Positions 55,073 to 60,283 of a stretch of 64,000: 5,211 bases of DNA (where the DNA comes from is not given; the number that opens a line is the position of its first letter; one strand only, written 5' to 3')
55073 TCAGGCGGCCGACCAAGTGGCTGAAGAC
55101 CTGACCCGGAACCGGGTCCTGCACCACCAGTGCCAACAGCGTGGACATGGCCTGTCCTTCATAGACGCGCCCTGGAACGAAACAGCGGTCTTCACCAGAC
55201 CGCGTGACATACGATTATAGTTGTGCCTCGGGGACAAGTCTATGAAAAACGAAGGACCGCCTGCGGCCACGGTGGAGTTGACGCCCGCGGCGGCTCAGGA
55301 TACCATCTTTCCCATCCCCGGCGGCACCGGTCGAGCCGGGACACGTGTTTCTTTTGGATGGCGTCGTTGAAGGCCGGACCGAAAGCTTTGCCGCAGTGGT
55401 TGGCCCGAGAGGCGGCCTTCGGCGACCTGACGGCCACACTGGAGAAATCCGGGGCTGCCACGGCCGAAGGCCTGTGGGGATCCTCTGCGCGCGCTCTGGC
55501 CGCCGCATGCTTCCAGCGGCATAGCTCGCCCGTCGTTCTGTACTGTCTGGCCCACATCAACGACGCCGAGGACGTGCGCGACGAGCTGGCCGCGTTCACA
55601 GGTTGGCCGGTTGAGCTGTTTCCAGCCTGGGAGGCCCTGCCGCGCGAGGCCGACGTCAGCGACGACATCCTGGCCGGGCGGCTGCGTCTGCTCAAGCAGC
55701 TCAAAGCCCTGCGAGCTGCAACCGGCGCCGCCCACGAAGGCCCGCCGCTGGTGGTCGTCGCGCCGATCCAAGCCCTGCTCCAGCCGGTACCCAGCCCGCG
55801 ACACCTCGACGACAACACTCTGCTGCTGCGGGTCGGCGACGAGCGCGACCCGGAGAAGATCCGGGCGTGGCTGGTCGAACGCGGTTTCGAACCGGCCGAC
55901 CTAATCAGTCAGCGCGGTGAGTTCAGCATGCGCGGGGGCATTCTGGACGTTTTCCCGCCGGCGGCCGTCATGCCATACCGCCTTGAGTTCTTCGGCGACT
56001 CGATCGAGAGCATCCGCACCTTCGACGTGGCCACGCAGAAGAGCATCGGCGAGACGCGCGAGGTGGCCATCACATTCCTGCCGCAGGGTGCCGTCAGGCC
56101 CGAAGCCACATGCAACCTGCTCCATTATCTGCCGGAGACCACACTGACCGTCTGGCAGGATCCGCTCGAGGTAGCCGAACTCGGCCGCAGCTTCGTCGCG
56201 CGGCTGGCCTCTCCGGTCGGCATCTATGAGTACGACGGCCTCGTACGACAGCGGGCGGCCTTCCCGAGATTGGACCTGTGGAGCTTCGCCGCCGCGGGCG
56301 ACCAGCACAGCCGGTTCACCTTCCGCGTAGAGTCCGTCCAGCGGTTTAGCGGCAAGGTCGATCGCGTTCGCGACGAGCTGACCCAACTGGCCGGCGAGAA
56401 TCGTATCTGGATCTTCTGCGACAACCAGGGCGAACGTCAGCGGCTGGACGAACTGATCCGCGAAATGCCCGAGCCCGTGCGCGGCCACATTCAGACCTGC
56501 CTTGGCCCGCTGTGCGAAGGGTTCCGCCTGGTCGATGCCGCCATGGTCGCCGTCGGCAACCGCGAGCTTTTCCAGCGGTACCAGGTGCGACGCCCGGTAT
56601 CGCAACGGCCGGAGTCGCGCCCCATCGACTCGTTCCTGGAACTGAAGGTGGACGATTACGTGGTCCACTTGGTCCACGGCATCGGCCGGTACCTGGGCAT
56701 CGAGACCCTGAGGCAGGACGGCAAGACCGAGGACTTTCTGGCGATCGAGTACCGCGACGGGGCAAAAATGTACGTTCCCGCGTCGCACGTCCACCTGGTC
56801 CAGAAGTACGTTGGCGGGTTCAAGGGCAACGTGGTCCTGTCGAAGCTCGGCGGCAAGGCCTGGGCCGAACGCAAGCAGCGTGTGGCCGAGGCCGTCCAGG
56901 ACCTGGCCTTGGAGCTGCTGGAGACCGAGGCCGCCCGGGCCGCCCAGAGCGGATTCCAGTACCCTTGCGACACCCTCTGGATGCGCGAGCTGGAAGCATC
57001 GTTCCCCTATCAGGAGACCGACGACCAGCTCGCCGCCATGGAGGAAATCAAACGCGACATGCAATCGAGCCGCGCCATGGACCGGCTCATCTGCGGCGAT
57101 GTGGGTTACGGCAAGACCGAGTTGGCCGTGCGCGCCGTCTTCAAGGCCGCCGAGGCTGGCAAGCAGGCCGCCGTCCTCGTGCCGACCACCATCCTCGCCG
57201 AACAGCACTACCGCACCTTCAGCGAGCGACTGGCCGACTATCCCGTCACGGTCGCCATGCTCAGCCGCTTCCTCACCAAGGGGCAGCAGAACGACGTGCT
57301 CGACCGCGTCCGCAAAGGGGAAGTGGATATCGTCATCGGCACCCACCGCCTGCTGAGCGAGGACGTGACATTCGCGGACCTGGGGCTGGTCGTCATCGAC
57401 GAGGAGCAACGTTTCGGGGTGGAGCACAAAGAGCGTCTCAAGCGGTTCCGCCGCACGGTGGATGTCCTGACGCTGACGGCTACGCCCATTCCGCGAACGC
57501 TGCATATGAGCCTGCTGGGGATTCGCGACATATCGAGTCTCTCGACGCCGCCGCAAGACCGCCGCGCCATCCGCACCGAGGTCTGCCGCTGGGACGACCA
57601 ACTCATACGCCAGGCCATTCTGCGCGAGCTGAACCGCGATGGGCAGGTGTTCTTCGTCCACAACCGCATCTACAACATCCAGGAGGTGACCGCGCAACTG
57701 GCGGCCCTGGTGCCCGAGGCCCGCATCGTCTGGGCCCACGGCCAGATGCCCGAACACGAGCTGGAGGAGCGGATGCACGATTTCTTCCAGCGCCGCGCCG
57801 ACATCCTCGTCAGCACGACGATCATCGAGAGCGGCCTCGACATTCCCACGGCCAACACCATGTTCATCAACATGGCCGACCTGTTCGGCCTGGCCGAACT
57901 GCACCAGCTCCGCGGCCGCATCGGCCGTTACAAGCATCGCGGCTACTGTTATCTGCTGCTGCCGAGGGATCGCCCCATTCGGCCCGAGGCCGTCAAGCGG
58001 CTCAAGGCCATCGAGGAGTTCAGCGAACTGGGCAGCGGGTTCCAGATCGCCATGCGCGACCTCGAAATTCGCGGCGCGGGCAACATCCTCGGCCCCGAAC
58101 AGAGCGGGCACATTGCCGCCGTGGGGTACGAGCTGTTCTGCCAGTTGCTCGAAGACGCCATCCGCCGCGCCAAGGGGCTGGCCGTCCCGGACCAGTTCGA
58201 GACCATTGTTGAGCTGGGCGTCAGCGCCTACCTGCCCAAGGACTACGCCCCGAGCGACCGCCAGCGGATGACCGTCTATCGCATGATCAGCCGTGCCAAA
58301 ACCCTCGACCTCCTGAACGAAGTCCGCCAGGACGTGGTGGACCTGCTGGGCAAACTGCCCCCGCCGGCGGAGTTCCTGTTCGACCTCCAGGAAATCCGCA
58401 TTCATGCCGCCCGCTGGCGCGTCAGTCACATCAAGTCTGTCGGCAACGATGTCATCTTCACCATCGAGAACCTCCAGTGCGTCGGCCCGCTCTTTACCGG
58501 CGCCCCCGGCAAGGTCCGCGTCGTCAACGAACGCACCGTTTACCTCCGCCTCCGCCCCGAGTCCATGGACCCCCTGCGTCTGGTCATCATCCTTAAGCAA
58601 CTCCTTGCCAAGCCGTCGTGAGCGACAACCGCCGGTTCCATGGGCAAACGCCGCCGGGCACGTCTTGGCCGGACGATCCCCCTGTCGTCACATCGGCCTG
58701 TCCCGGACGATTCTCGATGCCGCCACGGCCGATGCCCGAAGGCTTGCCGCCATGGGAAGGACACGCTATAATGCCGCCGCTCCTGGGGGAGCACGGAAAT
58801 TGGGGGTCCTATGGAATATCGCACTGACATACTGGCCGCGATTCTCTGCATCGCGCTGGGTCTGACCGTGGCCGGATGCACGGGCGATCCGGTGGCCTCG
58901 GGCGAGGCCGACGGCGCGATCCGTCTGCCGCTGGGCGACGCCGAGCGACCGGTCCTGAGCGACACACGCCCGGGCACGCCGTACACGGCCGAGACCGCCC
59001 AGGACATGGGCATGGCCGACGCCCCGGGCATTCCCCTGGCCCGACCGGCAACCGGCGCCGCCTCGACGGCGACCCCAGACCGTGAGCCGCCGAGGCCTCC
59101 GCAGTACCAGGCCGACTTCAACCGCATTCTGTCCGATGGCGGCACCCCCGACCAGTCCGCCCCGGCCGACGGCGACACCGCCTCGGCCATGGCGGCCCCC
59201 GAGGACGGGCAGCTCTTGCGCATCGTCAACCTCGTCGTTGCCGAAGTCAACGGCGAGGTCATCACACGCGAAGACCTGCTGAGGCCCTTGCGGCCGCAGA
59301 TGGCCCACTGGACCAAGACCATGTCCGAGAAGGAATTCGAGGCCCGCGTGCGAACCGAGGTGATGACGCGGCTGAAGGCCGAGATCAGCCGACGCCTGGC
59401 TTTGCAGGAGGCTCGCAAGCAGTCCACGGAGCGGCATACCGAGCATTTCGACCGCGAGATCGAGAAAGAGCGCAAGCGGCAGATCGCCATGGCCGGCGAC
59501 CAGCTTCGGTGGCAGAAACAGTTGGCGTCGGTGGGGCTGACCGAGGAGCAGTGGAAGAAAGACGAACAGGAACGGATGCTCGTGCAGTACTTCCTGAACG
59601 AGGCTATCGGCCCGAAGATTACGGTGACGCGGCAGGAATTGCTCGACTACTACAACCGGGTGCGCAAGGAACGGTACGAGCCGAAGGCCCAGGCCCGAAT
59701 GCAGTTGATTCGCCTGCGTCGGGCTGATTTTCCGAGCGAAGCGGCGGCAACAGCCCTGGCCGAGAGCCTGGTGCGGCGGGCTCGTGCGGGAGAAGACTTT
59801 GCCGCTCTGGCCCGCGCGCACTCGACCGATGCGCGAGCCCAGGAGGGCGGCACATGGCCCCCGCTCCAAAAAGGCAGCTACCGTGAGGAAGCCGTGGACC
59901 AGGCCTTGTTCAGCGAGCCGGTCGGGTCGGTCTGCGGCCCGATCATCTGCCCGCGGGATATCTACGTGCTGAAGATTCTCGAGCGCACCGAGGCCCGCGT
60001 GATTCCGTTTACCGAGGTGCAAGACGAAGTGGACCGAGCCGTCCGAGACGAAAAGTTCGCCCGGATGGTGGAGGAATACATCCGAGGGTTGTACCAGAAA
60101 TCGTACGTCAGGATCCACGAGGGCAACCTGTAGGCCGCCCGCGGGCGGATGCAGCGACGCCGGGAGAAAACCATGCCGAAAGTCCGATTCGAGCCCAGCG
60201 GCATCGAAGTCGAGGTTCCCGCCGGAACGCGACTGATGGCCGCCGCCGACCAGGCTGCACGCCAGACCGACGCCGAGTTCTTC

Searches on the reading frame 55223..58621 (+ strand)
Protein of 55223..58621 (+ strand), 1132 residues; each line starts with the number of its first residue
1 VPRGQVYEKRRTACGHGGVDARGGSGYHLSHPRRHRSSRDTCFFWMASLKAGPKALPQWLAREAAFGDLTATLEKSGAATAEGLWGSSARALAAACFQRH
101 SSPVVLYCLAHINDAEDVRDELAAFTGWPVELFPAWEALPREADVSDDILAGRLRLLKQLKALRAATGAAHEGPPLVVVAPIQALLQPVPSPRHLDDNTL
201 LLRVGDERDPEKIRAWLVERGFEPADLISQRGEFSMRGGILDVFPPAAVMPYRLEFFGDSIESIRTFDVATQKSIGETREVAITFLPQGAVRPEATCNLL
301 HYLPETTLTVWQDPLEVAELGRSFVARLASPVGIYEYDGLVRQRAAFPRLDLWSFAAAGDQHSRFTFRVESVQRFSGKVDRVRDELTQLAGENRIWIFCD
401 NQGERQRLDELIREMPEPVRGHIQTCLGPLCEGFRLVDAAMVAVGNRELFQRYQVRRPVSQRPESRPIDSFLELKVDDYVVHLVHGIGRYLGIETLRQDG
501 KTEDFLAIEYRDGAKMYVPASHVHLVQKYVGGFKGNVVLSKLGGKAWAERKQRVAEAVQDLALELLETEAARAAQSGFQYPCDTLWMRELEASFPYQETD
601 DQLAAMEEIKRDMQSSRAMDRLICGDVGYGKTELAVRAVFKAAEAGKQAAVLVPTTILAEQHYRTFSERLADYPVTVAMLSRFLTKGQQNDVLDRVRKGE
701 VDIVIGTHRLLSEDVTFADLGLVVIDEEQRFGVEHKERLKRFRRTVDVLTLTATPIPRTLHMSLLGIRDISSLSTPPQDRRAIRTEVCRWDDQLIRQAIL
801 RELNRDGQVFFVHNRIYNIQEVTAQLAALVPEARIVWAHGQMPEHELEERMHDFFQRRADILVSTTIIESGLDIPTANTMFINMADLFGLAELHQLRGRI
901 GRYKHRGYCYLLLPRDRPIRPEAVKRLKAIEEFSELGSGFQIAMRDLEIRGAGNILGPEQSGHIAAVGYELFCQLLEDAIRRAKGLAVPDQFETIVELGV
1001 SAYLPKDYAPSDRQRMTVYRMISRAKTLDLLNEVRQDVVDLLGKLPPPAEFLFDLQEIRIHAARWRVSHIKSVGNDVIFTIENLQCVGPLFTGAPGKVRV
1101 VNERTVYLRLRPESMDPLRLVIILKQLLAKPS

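Call 63: search_protein_families(library=pfam, proteins=[window:55223-58621:+], max_evalue=0.00001)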
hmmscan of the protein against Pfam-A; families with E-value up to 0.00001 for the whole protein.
window:55223-58621:+ (1132 aa): 7 families
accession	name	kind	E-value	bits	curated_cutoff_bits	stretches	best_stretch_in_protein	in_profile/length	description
PF00270.35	DEAD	-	8.7e-24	84.6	26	1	599-760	1-164/167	DEAD/DEAH box helicase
PF17757.6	UvrB_inter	-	2.9e-21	75.8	22.9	1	201-283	2-85/91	UvrB interaction domain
PF00271.37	Helicase_C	-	5.7e-21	75.3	23.5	1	799-903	10-109/110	Helicase conserved C-terminal domain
PF02559.22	CarD_TRCF_RID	-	2.4e-18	66.4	23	1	474-530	1-57/57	CarD-like/TRCF RID domain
PF03461.20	TRCF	-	3.4e-16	59.8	25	1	998-1083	1-86/95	TRCF domain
PF04851.21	ResIII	-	4.1e-09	37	22.5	1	600-755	6-162/164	Type III restriction enzyme, res subunit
PF22590.2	Cas3-like_C_2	-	1e-07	32.6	27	1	807-904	3-105/106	CRISPR-associated nuclease/helicase Cas3, C-terminal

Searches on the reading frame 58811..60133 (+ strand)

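Call 63: search_protein_families(library=pfam, proteins=[window:58811-60133:+], max_evalue=0.00001)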
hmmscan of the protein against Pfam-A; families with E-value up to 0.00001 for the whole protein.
window:58811-60133:+ (440 aa): 4 families
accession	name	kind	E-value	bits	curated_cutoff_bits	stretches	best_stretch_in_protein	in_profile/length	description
PF13616.12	Rotamase_3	-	1.5e-11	45.3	22.5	1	287-392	10-115/116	PPIC-type PPIASE domain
PF13145.12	Rotamase_2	-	9.4e-10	39.8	27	1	272-405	1-121/121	PPIC-type PPIASE domain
PF00639.27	Rotamase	-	5.9e-09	37.2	21.7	1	309-379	14-85/97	PPIC-type PPIASE domain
PF13624.11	SurA_N_3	-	7.4e-08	32.8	27.2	1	142-260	40-160/162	SurA-like N-terminal domain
